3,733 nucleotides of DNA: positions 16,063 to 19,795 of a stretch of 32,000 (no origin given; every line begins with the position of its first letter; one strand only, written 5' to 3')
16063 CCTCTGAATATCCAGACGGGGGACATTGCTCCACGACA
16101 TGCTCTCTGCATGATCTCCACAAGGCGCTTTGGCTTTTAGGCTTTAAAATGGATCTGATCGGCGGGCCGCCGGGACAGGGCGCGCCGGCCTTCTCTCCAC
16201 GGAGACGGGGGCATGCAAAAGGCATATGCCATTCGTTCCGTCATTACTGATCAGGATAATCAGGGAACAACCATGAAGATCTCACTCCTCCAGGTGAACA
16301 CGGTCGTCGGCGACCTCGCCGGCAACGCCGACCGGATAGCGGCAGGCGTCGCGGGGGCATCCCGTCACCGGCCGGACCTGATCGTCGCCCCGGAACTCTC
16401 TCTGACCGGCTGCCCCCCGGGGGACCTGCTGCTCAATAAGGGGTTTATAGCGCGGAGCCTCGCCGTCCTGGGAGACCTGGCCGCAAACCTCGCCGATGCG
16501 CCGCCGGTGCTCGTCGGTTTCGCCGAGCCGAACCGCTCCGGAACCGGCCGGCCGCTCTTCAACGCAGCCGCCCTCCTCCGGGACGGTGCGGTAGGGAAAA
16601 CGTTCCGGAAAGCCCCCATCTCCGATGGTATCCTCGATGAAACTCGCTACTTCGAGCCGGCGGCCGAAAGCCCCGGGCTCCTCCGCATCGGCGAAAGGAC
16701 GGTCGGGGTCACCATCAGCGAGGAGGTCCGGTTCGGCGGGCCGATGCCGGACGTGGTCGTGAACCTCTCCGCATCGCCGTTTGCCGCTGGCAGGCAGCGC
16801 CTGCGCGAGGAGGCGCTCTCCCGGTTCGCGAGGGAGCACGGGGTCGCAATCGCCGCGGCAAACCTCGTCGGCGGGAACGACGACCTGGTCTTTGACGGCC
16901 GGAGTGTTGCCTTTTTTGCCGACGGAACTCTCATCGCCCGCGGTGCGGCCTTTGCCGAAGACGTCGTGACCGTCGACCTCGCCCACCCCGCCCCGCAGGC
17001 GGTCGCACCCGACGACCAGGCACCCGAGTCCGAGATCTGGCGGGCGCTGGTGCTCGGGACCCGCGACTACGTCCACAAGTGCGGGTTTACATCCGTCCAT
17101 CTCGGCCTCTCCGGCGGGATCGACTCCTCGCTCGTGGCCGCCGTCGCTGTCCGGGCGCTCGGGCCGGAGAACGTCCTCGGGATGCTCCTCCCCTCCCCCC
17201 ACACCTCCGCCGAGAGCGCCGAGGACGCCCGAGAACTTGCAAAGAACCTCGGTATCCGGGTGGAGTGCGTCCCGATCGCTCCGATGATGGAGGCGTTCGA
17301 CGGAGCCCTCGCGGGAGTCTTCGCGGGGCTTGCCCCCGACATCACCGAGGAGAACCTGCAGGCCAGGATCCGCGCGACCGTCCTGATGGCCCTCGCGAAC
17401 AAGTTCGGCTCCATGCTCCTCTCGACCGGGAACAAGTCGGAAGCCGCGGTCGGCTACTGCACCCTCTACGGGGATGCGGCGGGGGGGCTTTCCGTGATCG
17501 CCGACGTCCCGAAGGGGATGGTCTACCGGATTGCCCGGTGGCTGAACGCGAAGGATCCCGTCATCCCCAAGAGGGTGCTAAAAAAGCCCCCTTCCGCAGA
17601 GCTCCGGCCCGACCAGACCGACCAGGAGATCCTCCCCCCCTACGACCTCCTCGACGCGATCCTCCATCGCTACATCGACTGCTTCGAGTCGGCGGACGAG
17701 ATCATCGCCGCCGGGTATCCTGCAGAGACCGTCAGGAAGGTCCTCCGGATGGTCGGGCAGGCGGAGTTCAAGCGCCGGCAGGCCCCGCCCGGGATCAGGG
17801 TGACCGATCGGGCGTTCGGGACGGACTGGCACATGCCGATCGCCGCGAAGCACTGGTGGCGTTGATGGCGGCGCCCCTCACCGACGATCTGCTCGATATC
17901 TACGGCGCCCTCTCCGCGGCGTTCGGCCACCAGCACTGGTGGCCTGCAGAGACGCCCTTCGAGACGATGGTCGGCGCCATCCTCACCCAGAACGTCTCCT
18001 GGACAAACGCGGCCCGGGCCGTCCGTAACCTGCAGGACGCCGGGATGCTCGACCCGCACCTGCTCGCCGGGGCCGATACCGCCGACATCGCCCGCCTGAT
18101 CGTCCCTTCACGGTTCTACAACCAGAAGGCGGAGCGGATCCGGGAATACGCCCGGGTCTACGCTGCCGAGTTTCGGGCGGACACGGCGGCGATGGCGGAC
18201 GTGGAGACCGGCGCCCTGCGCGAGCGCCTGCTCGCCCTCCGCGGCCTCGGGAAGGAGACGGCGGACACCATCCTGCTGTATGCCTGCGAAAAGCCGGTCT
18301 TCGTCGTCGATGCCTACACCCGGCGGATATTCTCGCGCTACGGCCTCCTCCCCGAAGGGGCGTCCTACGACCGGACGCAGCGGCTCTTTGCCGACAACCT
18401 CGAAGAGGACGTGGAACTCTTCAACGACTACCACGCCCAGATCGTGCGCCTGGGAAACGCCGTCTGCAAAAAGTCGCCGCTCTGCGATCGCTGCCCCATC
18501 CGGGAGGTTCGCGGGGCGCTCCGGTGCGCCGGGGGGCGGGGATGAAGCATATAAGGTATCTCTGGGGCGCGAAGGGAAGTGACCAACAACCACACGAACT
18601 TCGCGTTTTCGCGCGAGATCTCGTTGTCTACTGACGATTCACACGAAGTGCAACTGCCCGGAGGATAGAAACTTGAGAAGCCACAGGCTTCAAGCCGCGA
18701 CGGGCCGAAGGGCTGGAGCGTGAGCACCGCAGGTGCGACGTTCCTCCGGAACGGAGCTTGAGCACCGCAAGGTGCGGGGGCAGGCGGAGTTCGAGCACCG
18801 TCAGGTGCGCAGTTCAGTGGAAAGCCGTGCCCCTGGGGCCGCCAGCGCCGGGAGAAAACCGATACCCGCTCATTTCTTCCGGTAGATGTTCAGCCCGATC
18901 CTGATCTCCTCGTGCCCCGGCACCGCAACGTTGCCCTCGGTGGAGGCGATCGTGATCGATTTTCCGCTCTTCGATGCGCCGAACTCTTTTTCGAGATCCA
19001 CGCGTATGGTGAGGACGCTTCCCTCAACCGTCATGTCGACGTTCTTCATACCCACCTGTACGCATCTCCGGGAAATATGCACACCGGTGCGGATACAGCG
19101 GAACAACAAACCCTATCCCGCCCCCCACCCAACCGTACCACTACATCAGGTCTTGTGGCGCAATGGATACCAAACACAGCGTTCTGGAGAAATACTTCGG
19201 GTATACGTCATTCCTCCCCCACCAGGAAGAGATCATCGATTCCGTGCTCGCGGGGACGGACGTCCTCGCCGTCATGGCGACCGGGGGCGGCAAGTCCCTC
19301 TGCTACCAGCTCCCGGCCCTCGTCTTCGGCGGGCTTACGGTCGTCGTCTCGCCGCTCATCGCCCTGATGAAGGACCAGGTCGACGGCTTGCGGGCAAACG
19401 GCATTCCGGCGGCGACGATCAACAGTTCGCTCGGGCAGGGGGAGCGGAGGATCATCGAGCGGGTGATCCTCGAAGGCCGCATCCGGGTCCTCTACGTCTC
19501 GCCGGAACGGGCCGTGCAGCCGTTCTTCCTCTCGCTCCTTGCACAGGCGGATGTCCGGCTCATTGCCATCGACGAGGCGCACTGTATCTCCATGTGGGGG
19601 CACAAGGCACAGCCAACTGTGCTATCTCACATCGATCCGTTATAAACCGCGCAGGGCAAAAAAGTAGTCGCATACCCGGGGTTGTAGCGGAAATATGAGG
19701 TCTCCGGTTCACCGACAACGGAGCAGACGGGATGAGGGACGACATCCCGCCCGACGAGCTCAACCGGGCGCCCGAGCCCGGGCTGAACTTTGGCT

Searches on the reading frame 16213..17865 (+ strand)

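Call 17: search_protein_families(library=pfam, proteins=[window:16213-17865:+], max_evalue=0.01)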
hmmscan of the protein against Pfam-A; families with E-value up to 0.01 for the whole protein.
window:16213-17865:+ (550 aa): 3 families
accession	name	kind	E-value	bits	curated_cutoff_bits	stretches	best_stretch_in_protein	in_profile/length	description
PF02540.23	NAD_synthase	-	7.7e-77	258.1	21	1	276-524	2-242/242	NAD synthase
PF00795.27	CN_hydrolase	-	6.7e-11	42.4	23.2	1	22-257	1-247/256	Carbon-nitrogen hydrolase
PF00733.27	Asn_synthase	-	0.0018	18.4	21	1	298-349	23-73/354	Asparagine synthase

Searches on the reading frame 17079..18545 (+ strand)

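Call 17: search_protein_families(library=pfam, proteins=[window:17079-18545:+], max_evalue=0.01)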
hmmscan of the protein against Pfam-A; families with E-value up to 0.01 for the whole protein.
window:17079-18545:+ (488 aa): 2 families
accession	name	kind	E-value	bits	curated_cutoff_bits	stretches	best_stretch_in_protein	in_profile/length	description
PF00730.31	HhH-GPD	-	3.6e-17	63.1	26.2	1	298-441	1-106/108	HhH-GPD superfamily base excision DNA repair protein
PF22175.2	Ogg-HhH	-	0.0011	18.9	27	1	292-426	19-147/173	8-oxoguanine DNA glycosylase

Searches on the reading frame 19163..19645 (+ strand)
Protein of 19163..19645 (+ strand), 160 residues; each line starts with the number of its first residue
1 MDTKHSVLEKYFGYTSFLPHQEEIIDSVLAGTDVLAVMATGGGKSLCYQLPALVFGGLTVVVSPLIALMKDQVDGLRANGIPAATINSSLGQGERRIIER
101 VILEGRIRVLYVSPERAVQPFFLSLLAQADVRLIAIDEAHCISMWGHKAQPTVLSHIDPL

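Call 17: search_protein_families(library=pfam, proteins=[window:19163-19645:+], max_evalue=0.01)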
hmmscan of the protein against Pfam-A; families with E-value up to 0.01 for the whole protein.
window:19163-19645:+ (160 aa): 2 families
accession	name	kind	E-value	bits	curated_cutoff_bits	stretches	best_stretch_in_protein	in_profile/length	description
PF00270.35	DEAD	-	2.4e-22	79.9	26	1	19-150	2-137/167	DEAD/DEAH box helicase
PF04851.21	ResIII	-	0.0014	19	22.5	1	18-142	5-137/164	Type III restriction enzyme, res subunit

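Call 77: find_related_loci(query=window:19163-19600:+, collection=genome_contigs, flank=6000)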
Query window:19163-19600:+ (146 aa) in genome_contigs; peptide patterns used: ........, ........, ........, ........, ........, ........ (x = any residue, [..] = any of these).
600 stretches matched a pattern (row limit reached: there are more); 594 encode a relative of the query (tblastn E <= 1e-3); the best 80 are kept; 80 distinct loci.
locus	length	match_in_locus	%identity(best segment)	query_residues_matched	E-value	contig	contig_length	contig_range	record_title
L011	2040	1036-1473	62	1-146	3e-58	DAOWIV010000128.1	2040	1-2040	MAG TPA_asm: Methanosarcinales archaeon isolate CSMAG_2052 CSMAG_2052_k141_233893_length_2040_cov_41.0000, whole genome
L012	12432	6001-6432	60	3-146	2e-55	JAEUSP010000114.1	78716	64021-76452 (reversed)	MAG: Chlorobiota bacterium isolate new MAG-306 k141_407131, whole genome shotgun sequence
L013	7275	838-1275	56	1-146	6e-55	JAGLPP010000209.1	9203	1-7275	MAG: Bacteriovoracaceae bacterium isolate RS_8_16 ROV157_8.bin.16.fa_209, whole genome shotgun sequence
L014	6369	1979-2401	62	6-146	3e-54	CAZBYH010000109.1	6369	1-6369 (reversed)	MAG TPA_asm: uncultured Methanoculleus sp. isolate binchicken_co88_693 genome assembly, contig: NODE_21687_length_6369_c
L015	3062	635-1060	59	5-146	2e-53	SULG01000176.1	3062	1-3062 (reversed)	MAG: Candidatus Jettenia ecosi isolate J2 contig03000, whole genome shotgun sequence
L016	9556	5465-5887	60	6-146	8e-53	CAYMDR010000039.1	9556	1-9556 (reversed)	MAG TPA_asm: uncultured Candidatus Peribacteria bacterium isolate SRP278252_co2_54 genome assembly, contig: NODE_15141_l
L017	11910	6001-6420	64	7-146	8e-53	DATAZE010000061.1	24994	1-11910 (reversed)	MAG TPA_asm: Verrucomicrobiia bacterium isolate SMAG_U5697 k141_3707437, whole genome shotgun sequence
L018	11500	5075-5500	61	5-146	4e-53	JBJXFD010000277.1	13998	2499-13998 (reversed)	MAG: Saprospiraceae bacterium isolate F1F2.bin.554 k127_9470246, whole genome shotgun sequence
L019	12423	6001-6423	62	6-146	2e-52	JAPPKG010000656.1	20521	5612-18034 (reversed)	MAG: Caldilineaceae bacterium isolate RHO2_bin_67 NODE_3439_length_20521_cov_21.024675, whole genome shotgun sequence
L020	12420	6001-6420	60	7-146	5e-52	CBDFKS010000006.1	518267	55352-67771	MAG: Dehalococcoidia bacterium isolate c4dad43c-b7b6-47a6-a77d-83e0dddb64fa genome assembly, contig: contig_6, whole gen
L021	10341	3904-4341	60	1-146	3e-52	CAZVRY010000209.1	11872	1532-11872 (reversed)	MAG TPA_asm: uncultured Verrucomicrobiota bacterium isolate SRP323723_co1_127 genome assembly, contig: NODE_4558_length_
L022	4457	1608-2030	61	6-146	7e-52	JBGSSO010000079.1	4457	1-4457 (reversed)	MAG: Nitrospirales bacterium isolate JTS-AC384 k141_190958, whole genome shotgun sequence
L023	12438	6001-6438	57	1-146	1e-51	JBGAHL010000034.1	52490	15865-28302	MAG: Saprospiraceae bacterium isolate MAG_MBR_H125.74 MBRH125-74_opera_contig_1952, whole genome shotgun sequence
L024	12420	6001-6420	60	7-146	1e-51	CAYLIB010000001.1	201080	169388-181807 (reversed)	MAG TPA_asm: uncultured Candidatus Saccharibacteria bacterium isolate SRP278252_co2_789 genome assembly, contig: NODE_64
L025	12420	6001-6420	63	7-146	1e-51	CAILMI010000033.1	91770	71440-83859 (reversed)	MAG: uncultured Verrucomicrobia subdivision 3 bacterium isolate KT_bin-0898 genome assembly, contig: bin-0898:33/70, who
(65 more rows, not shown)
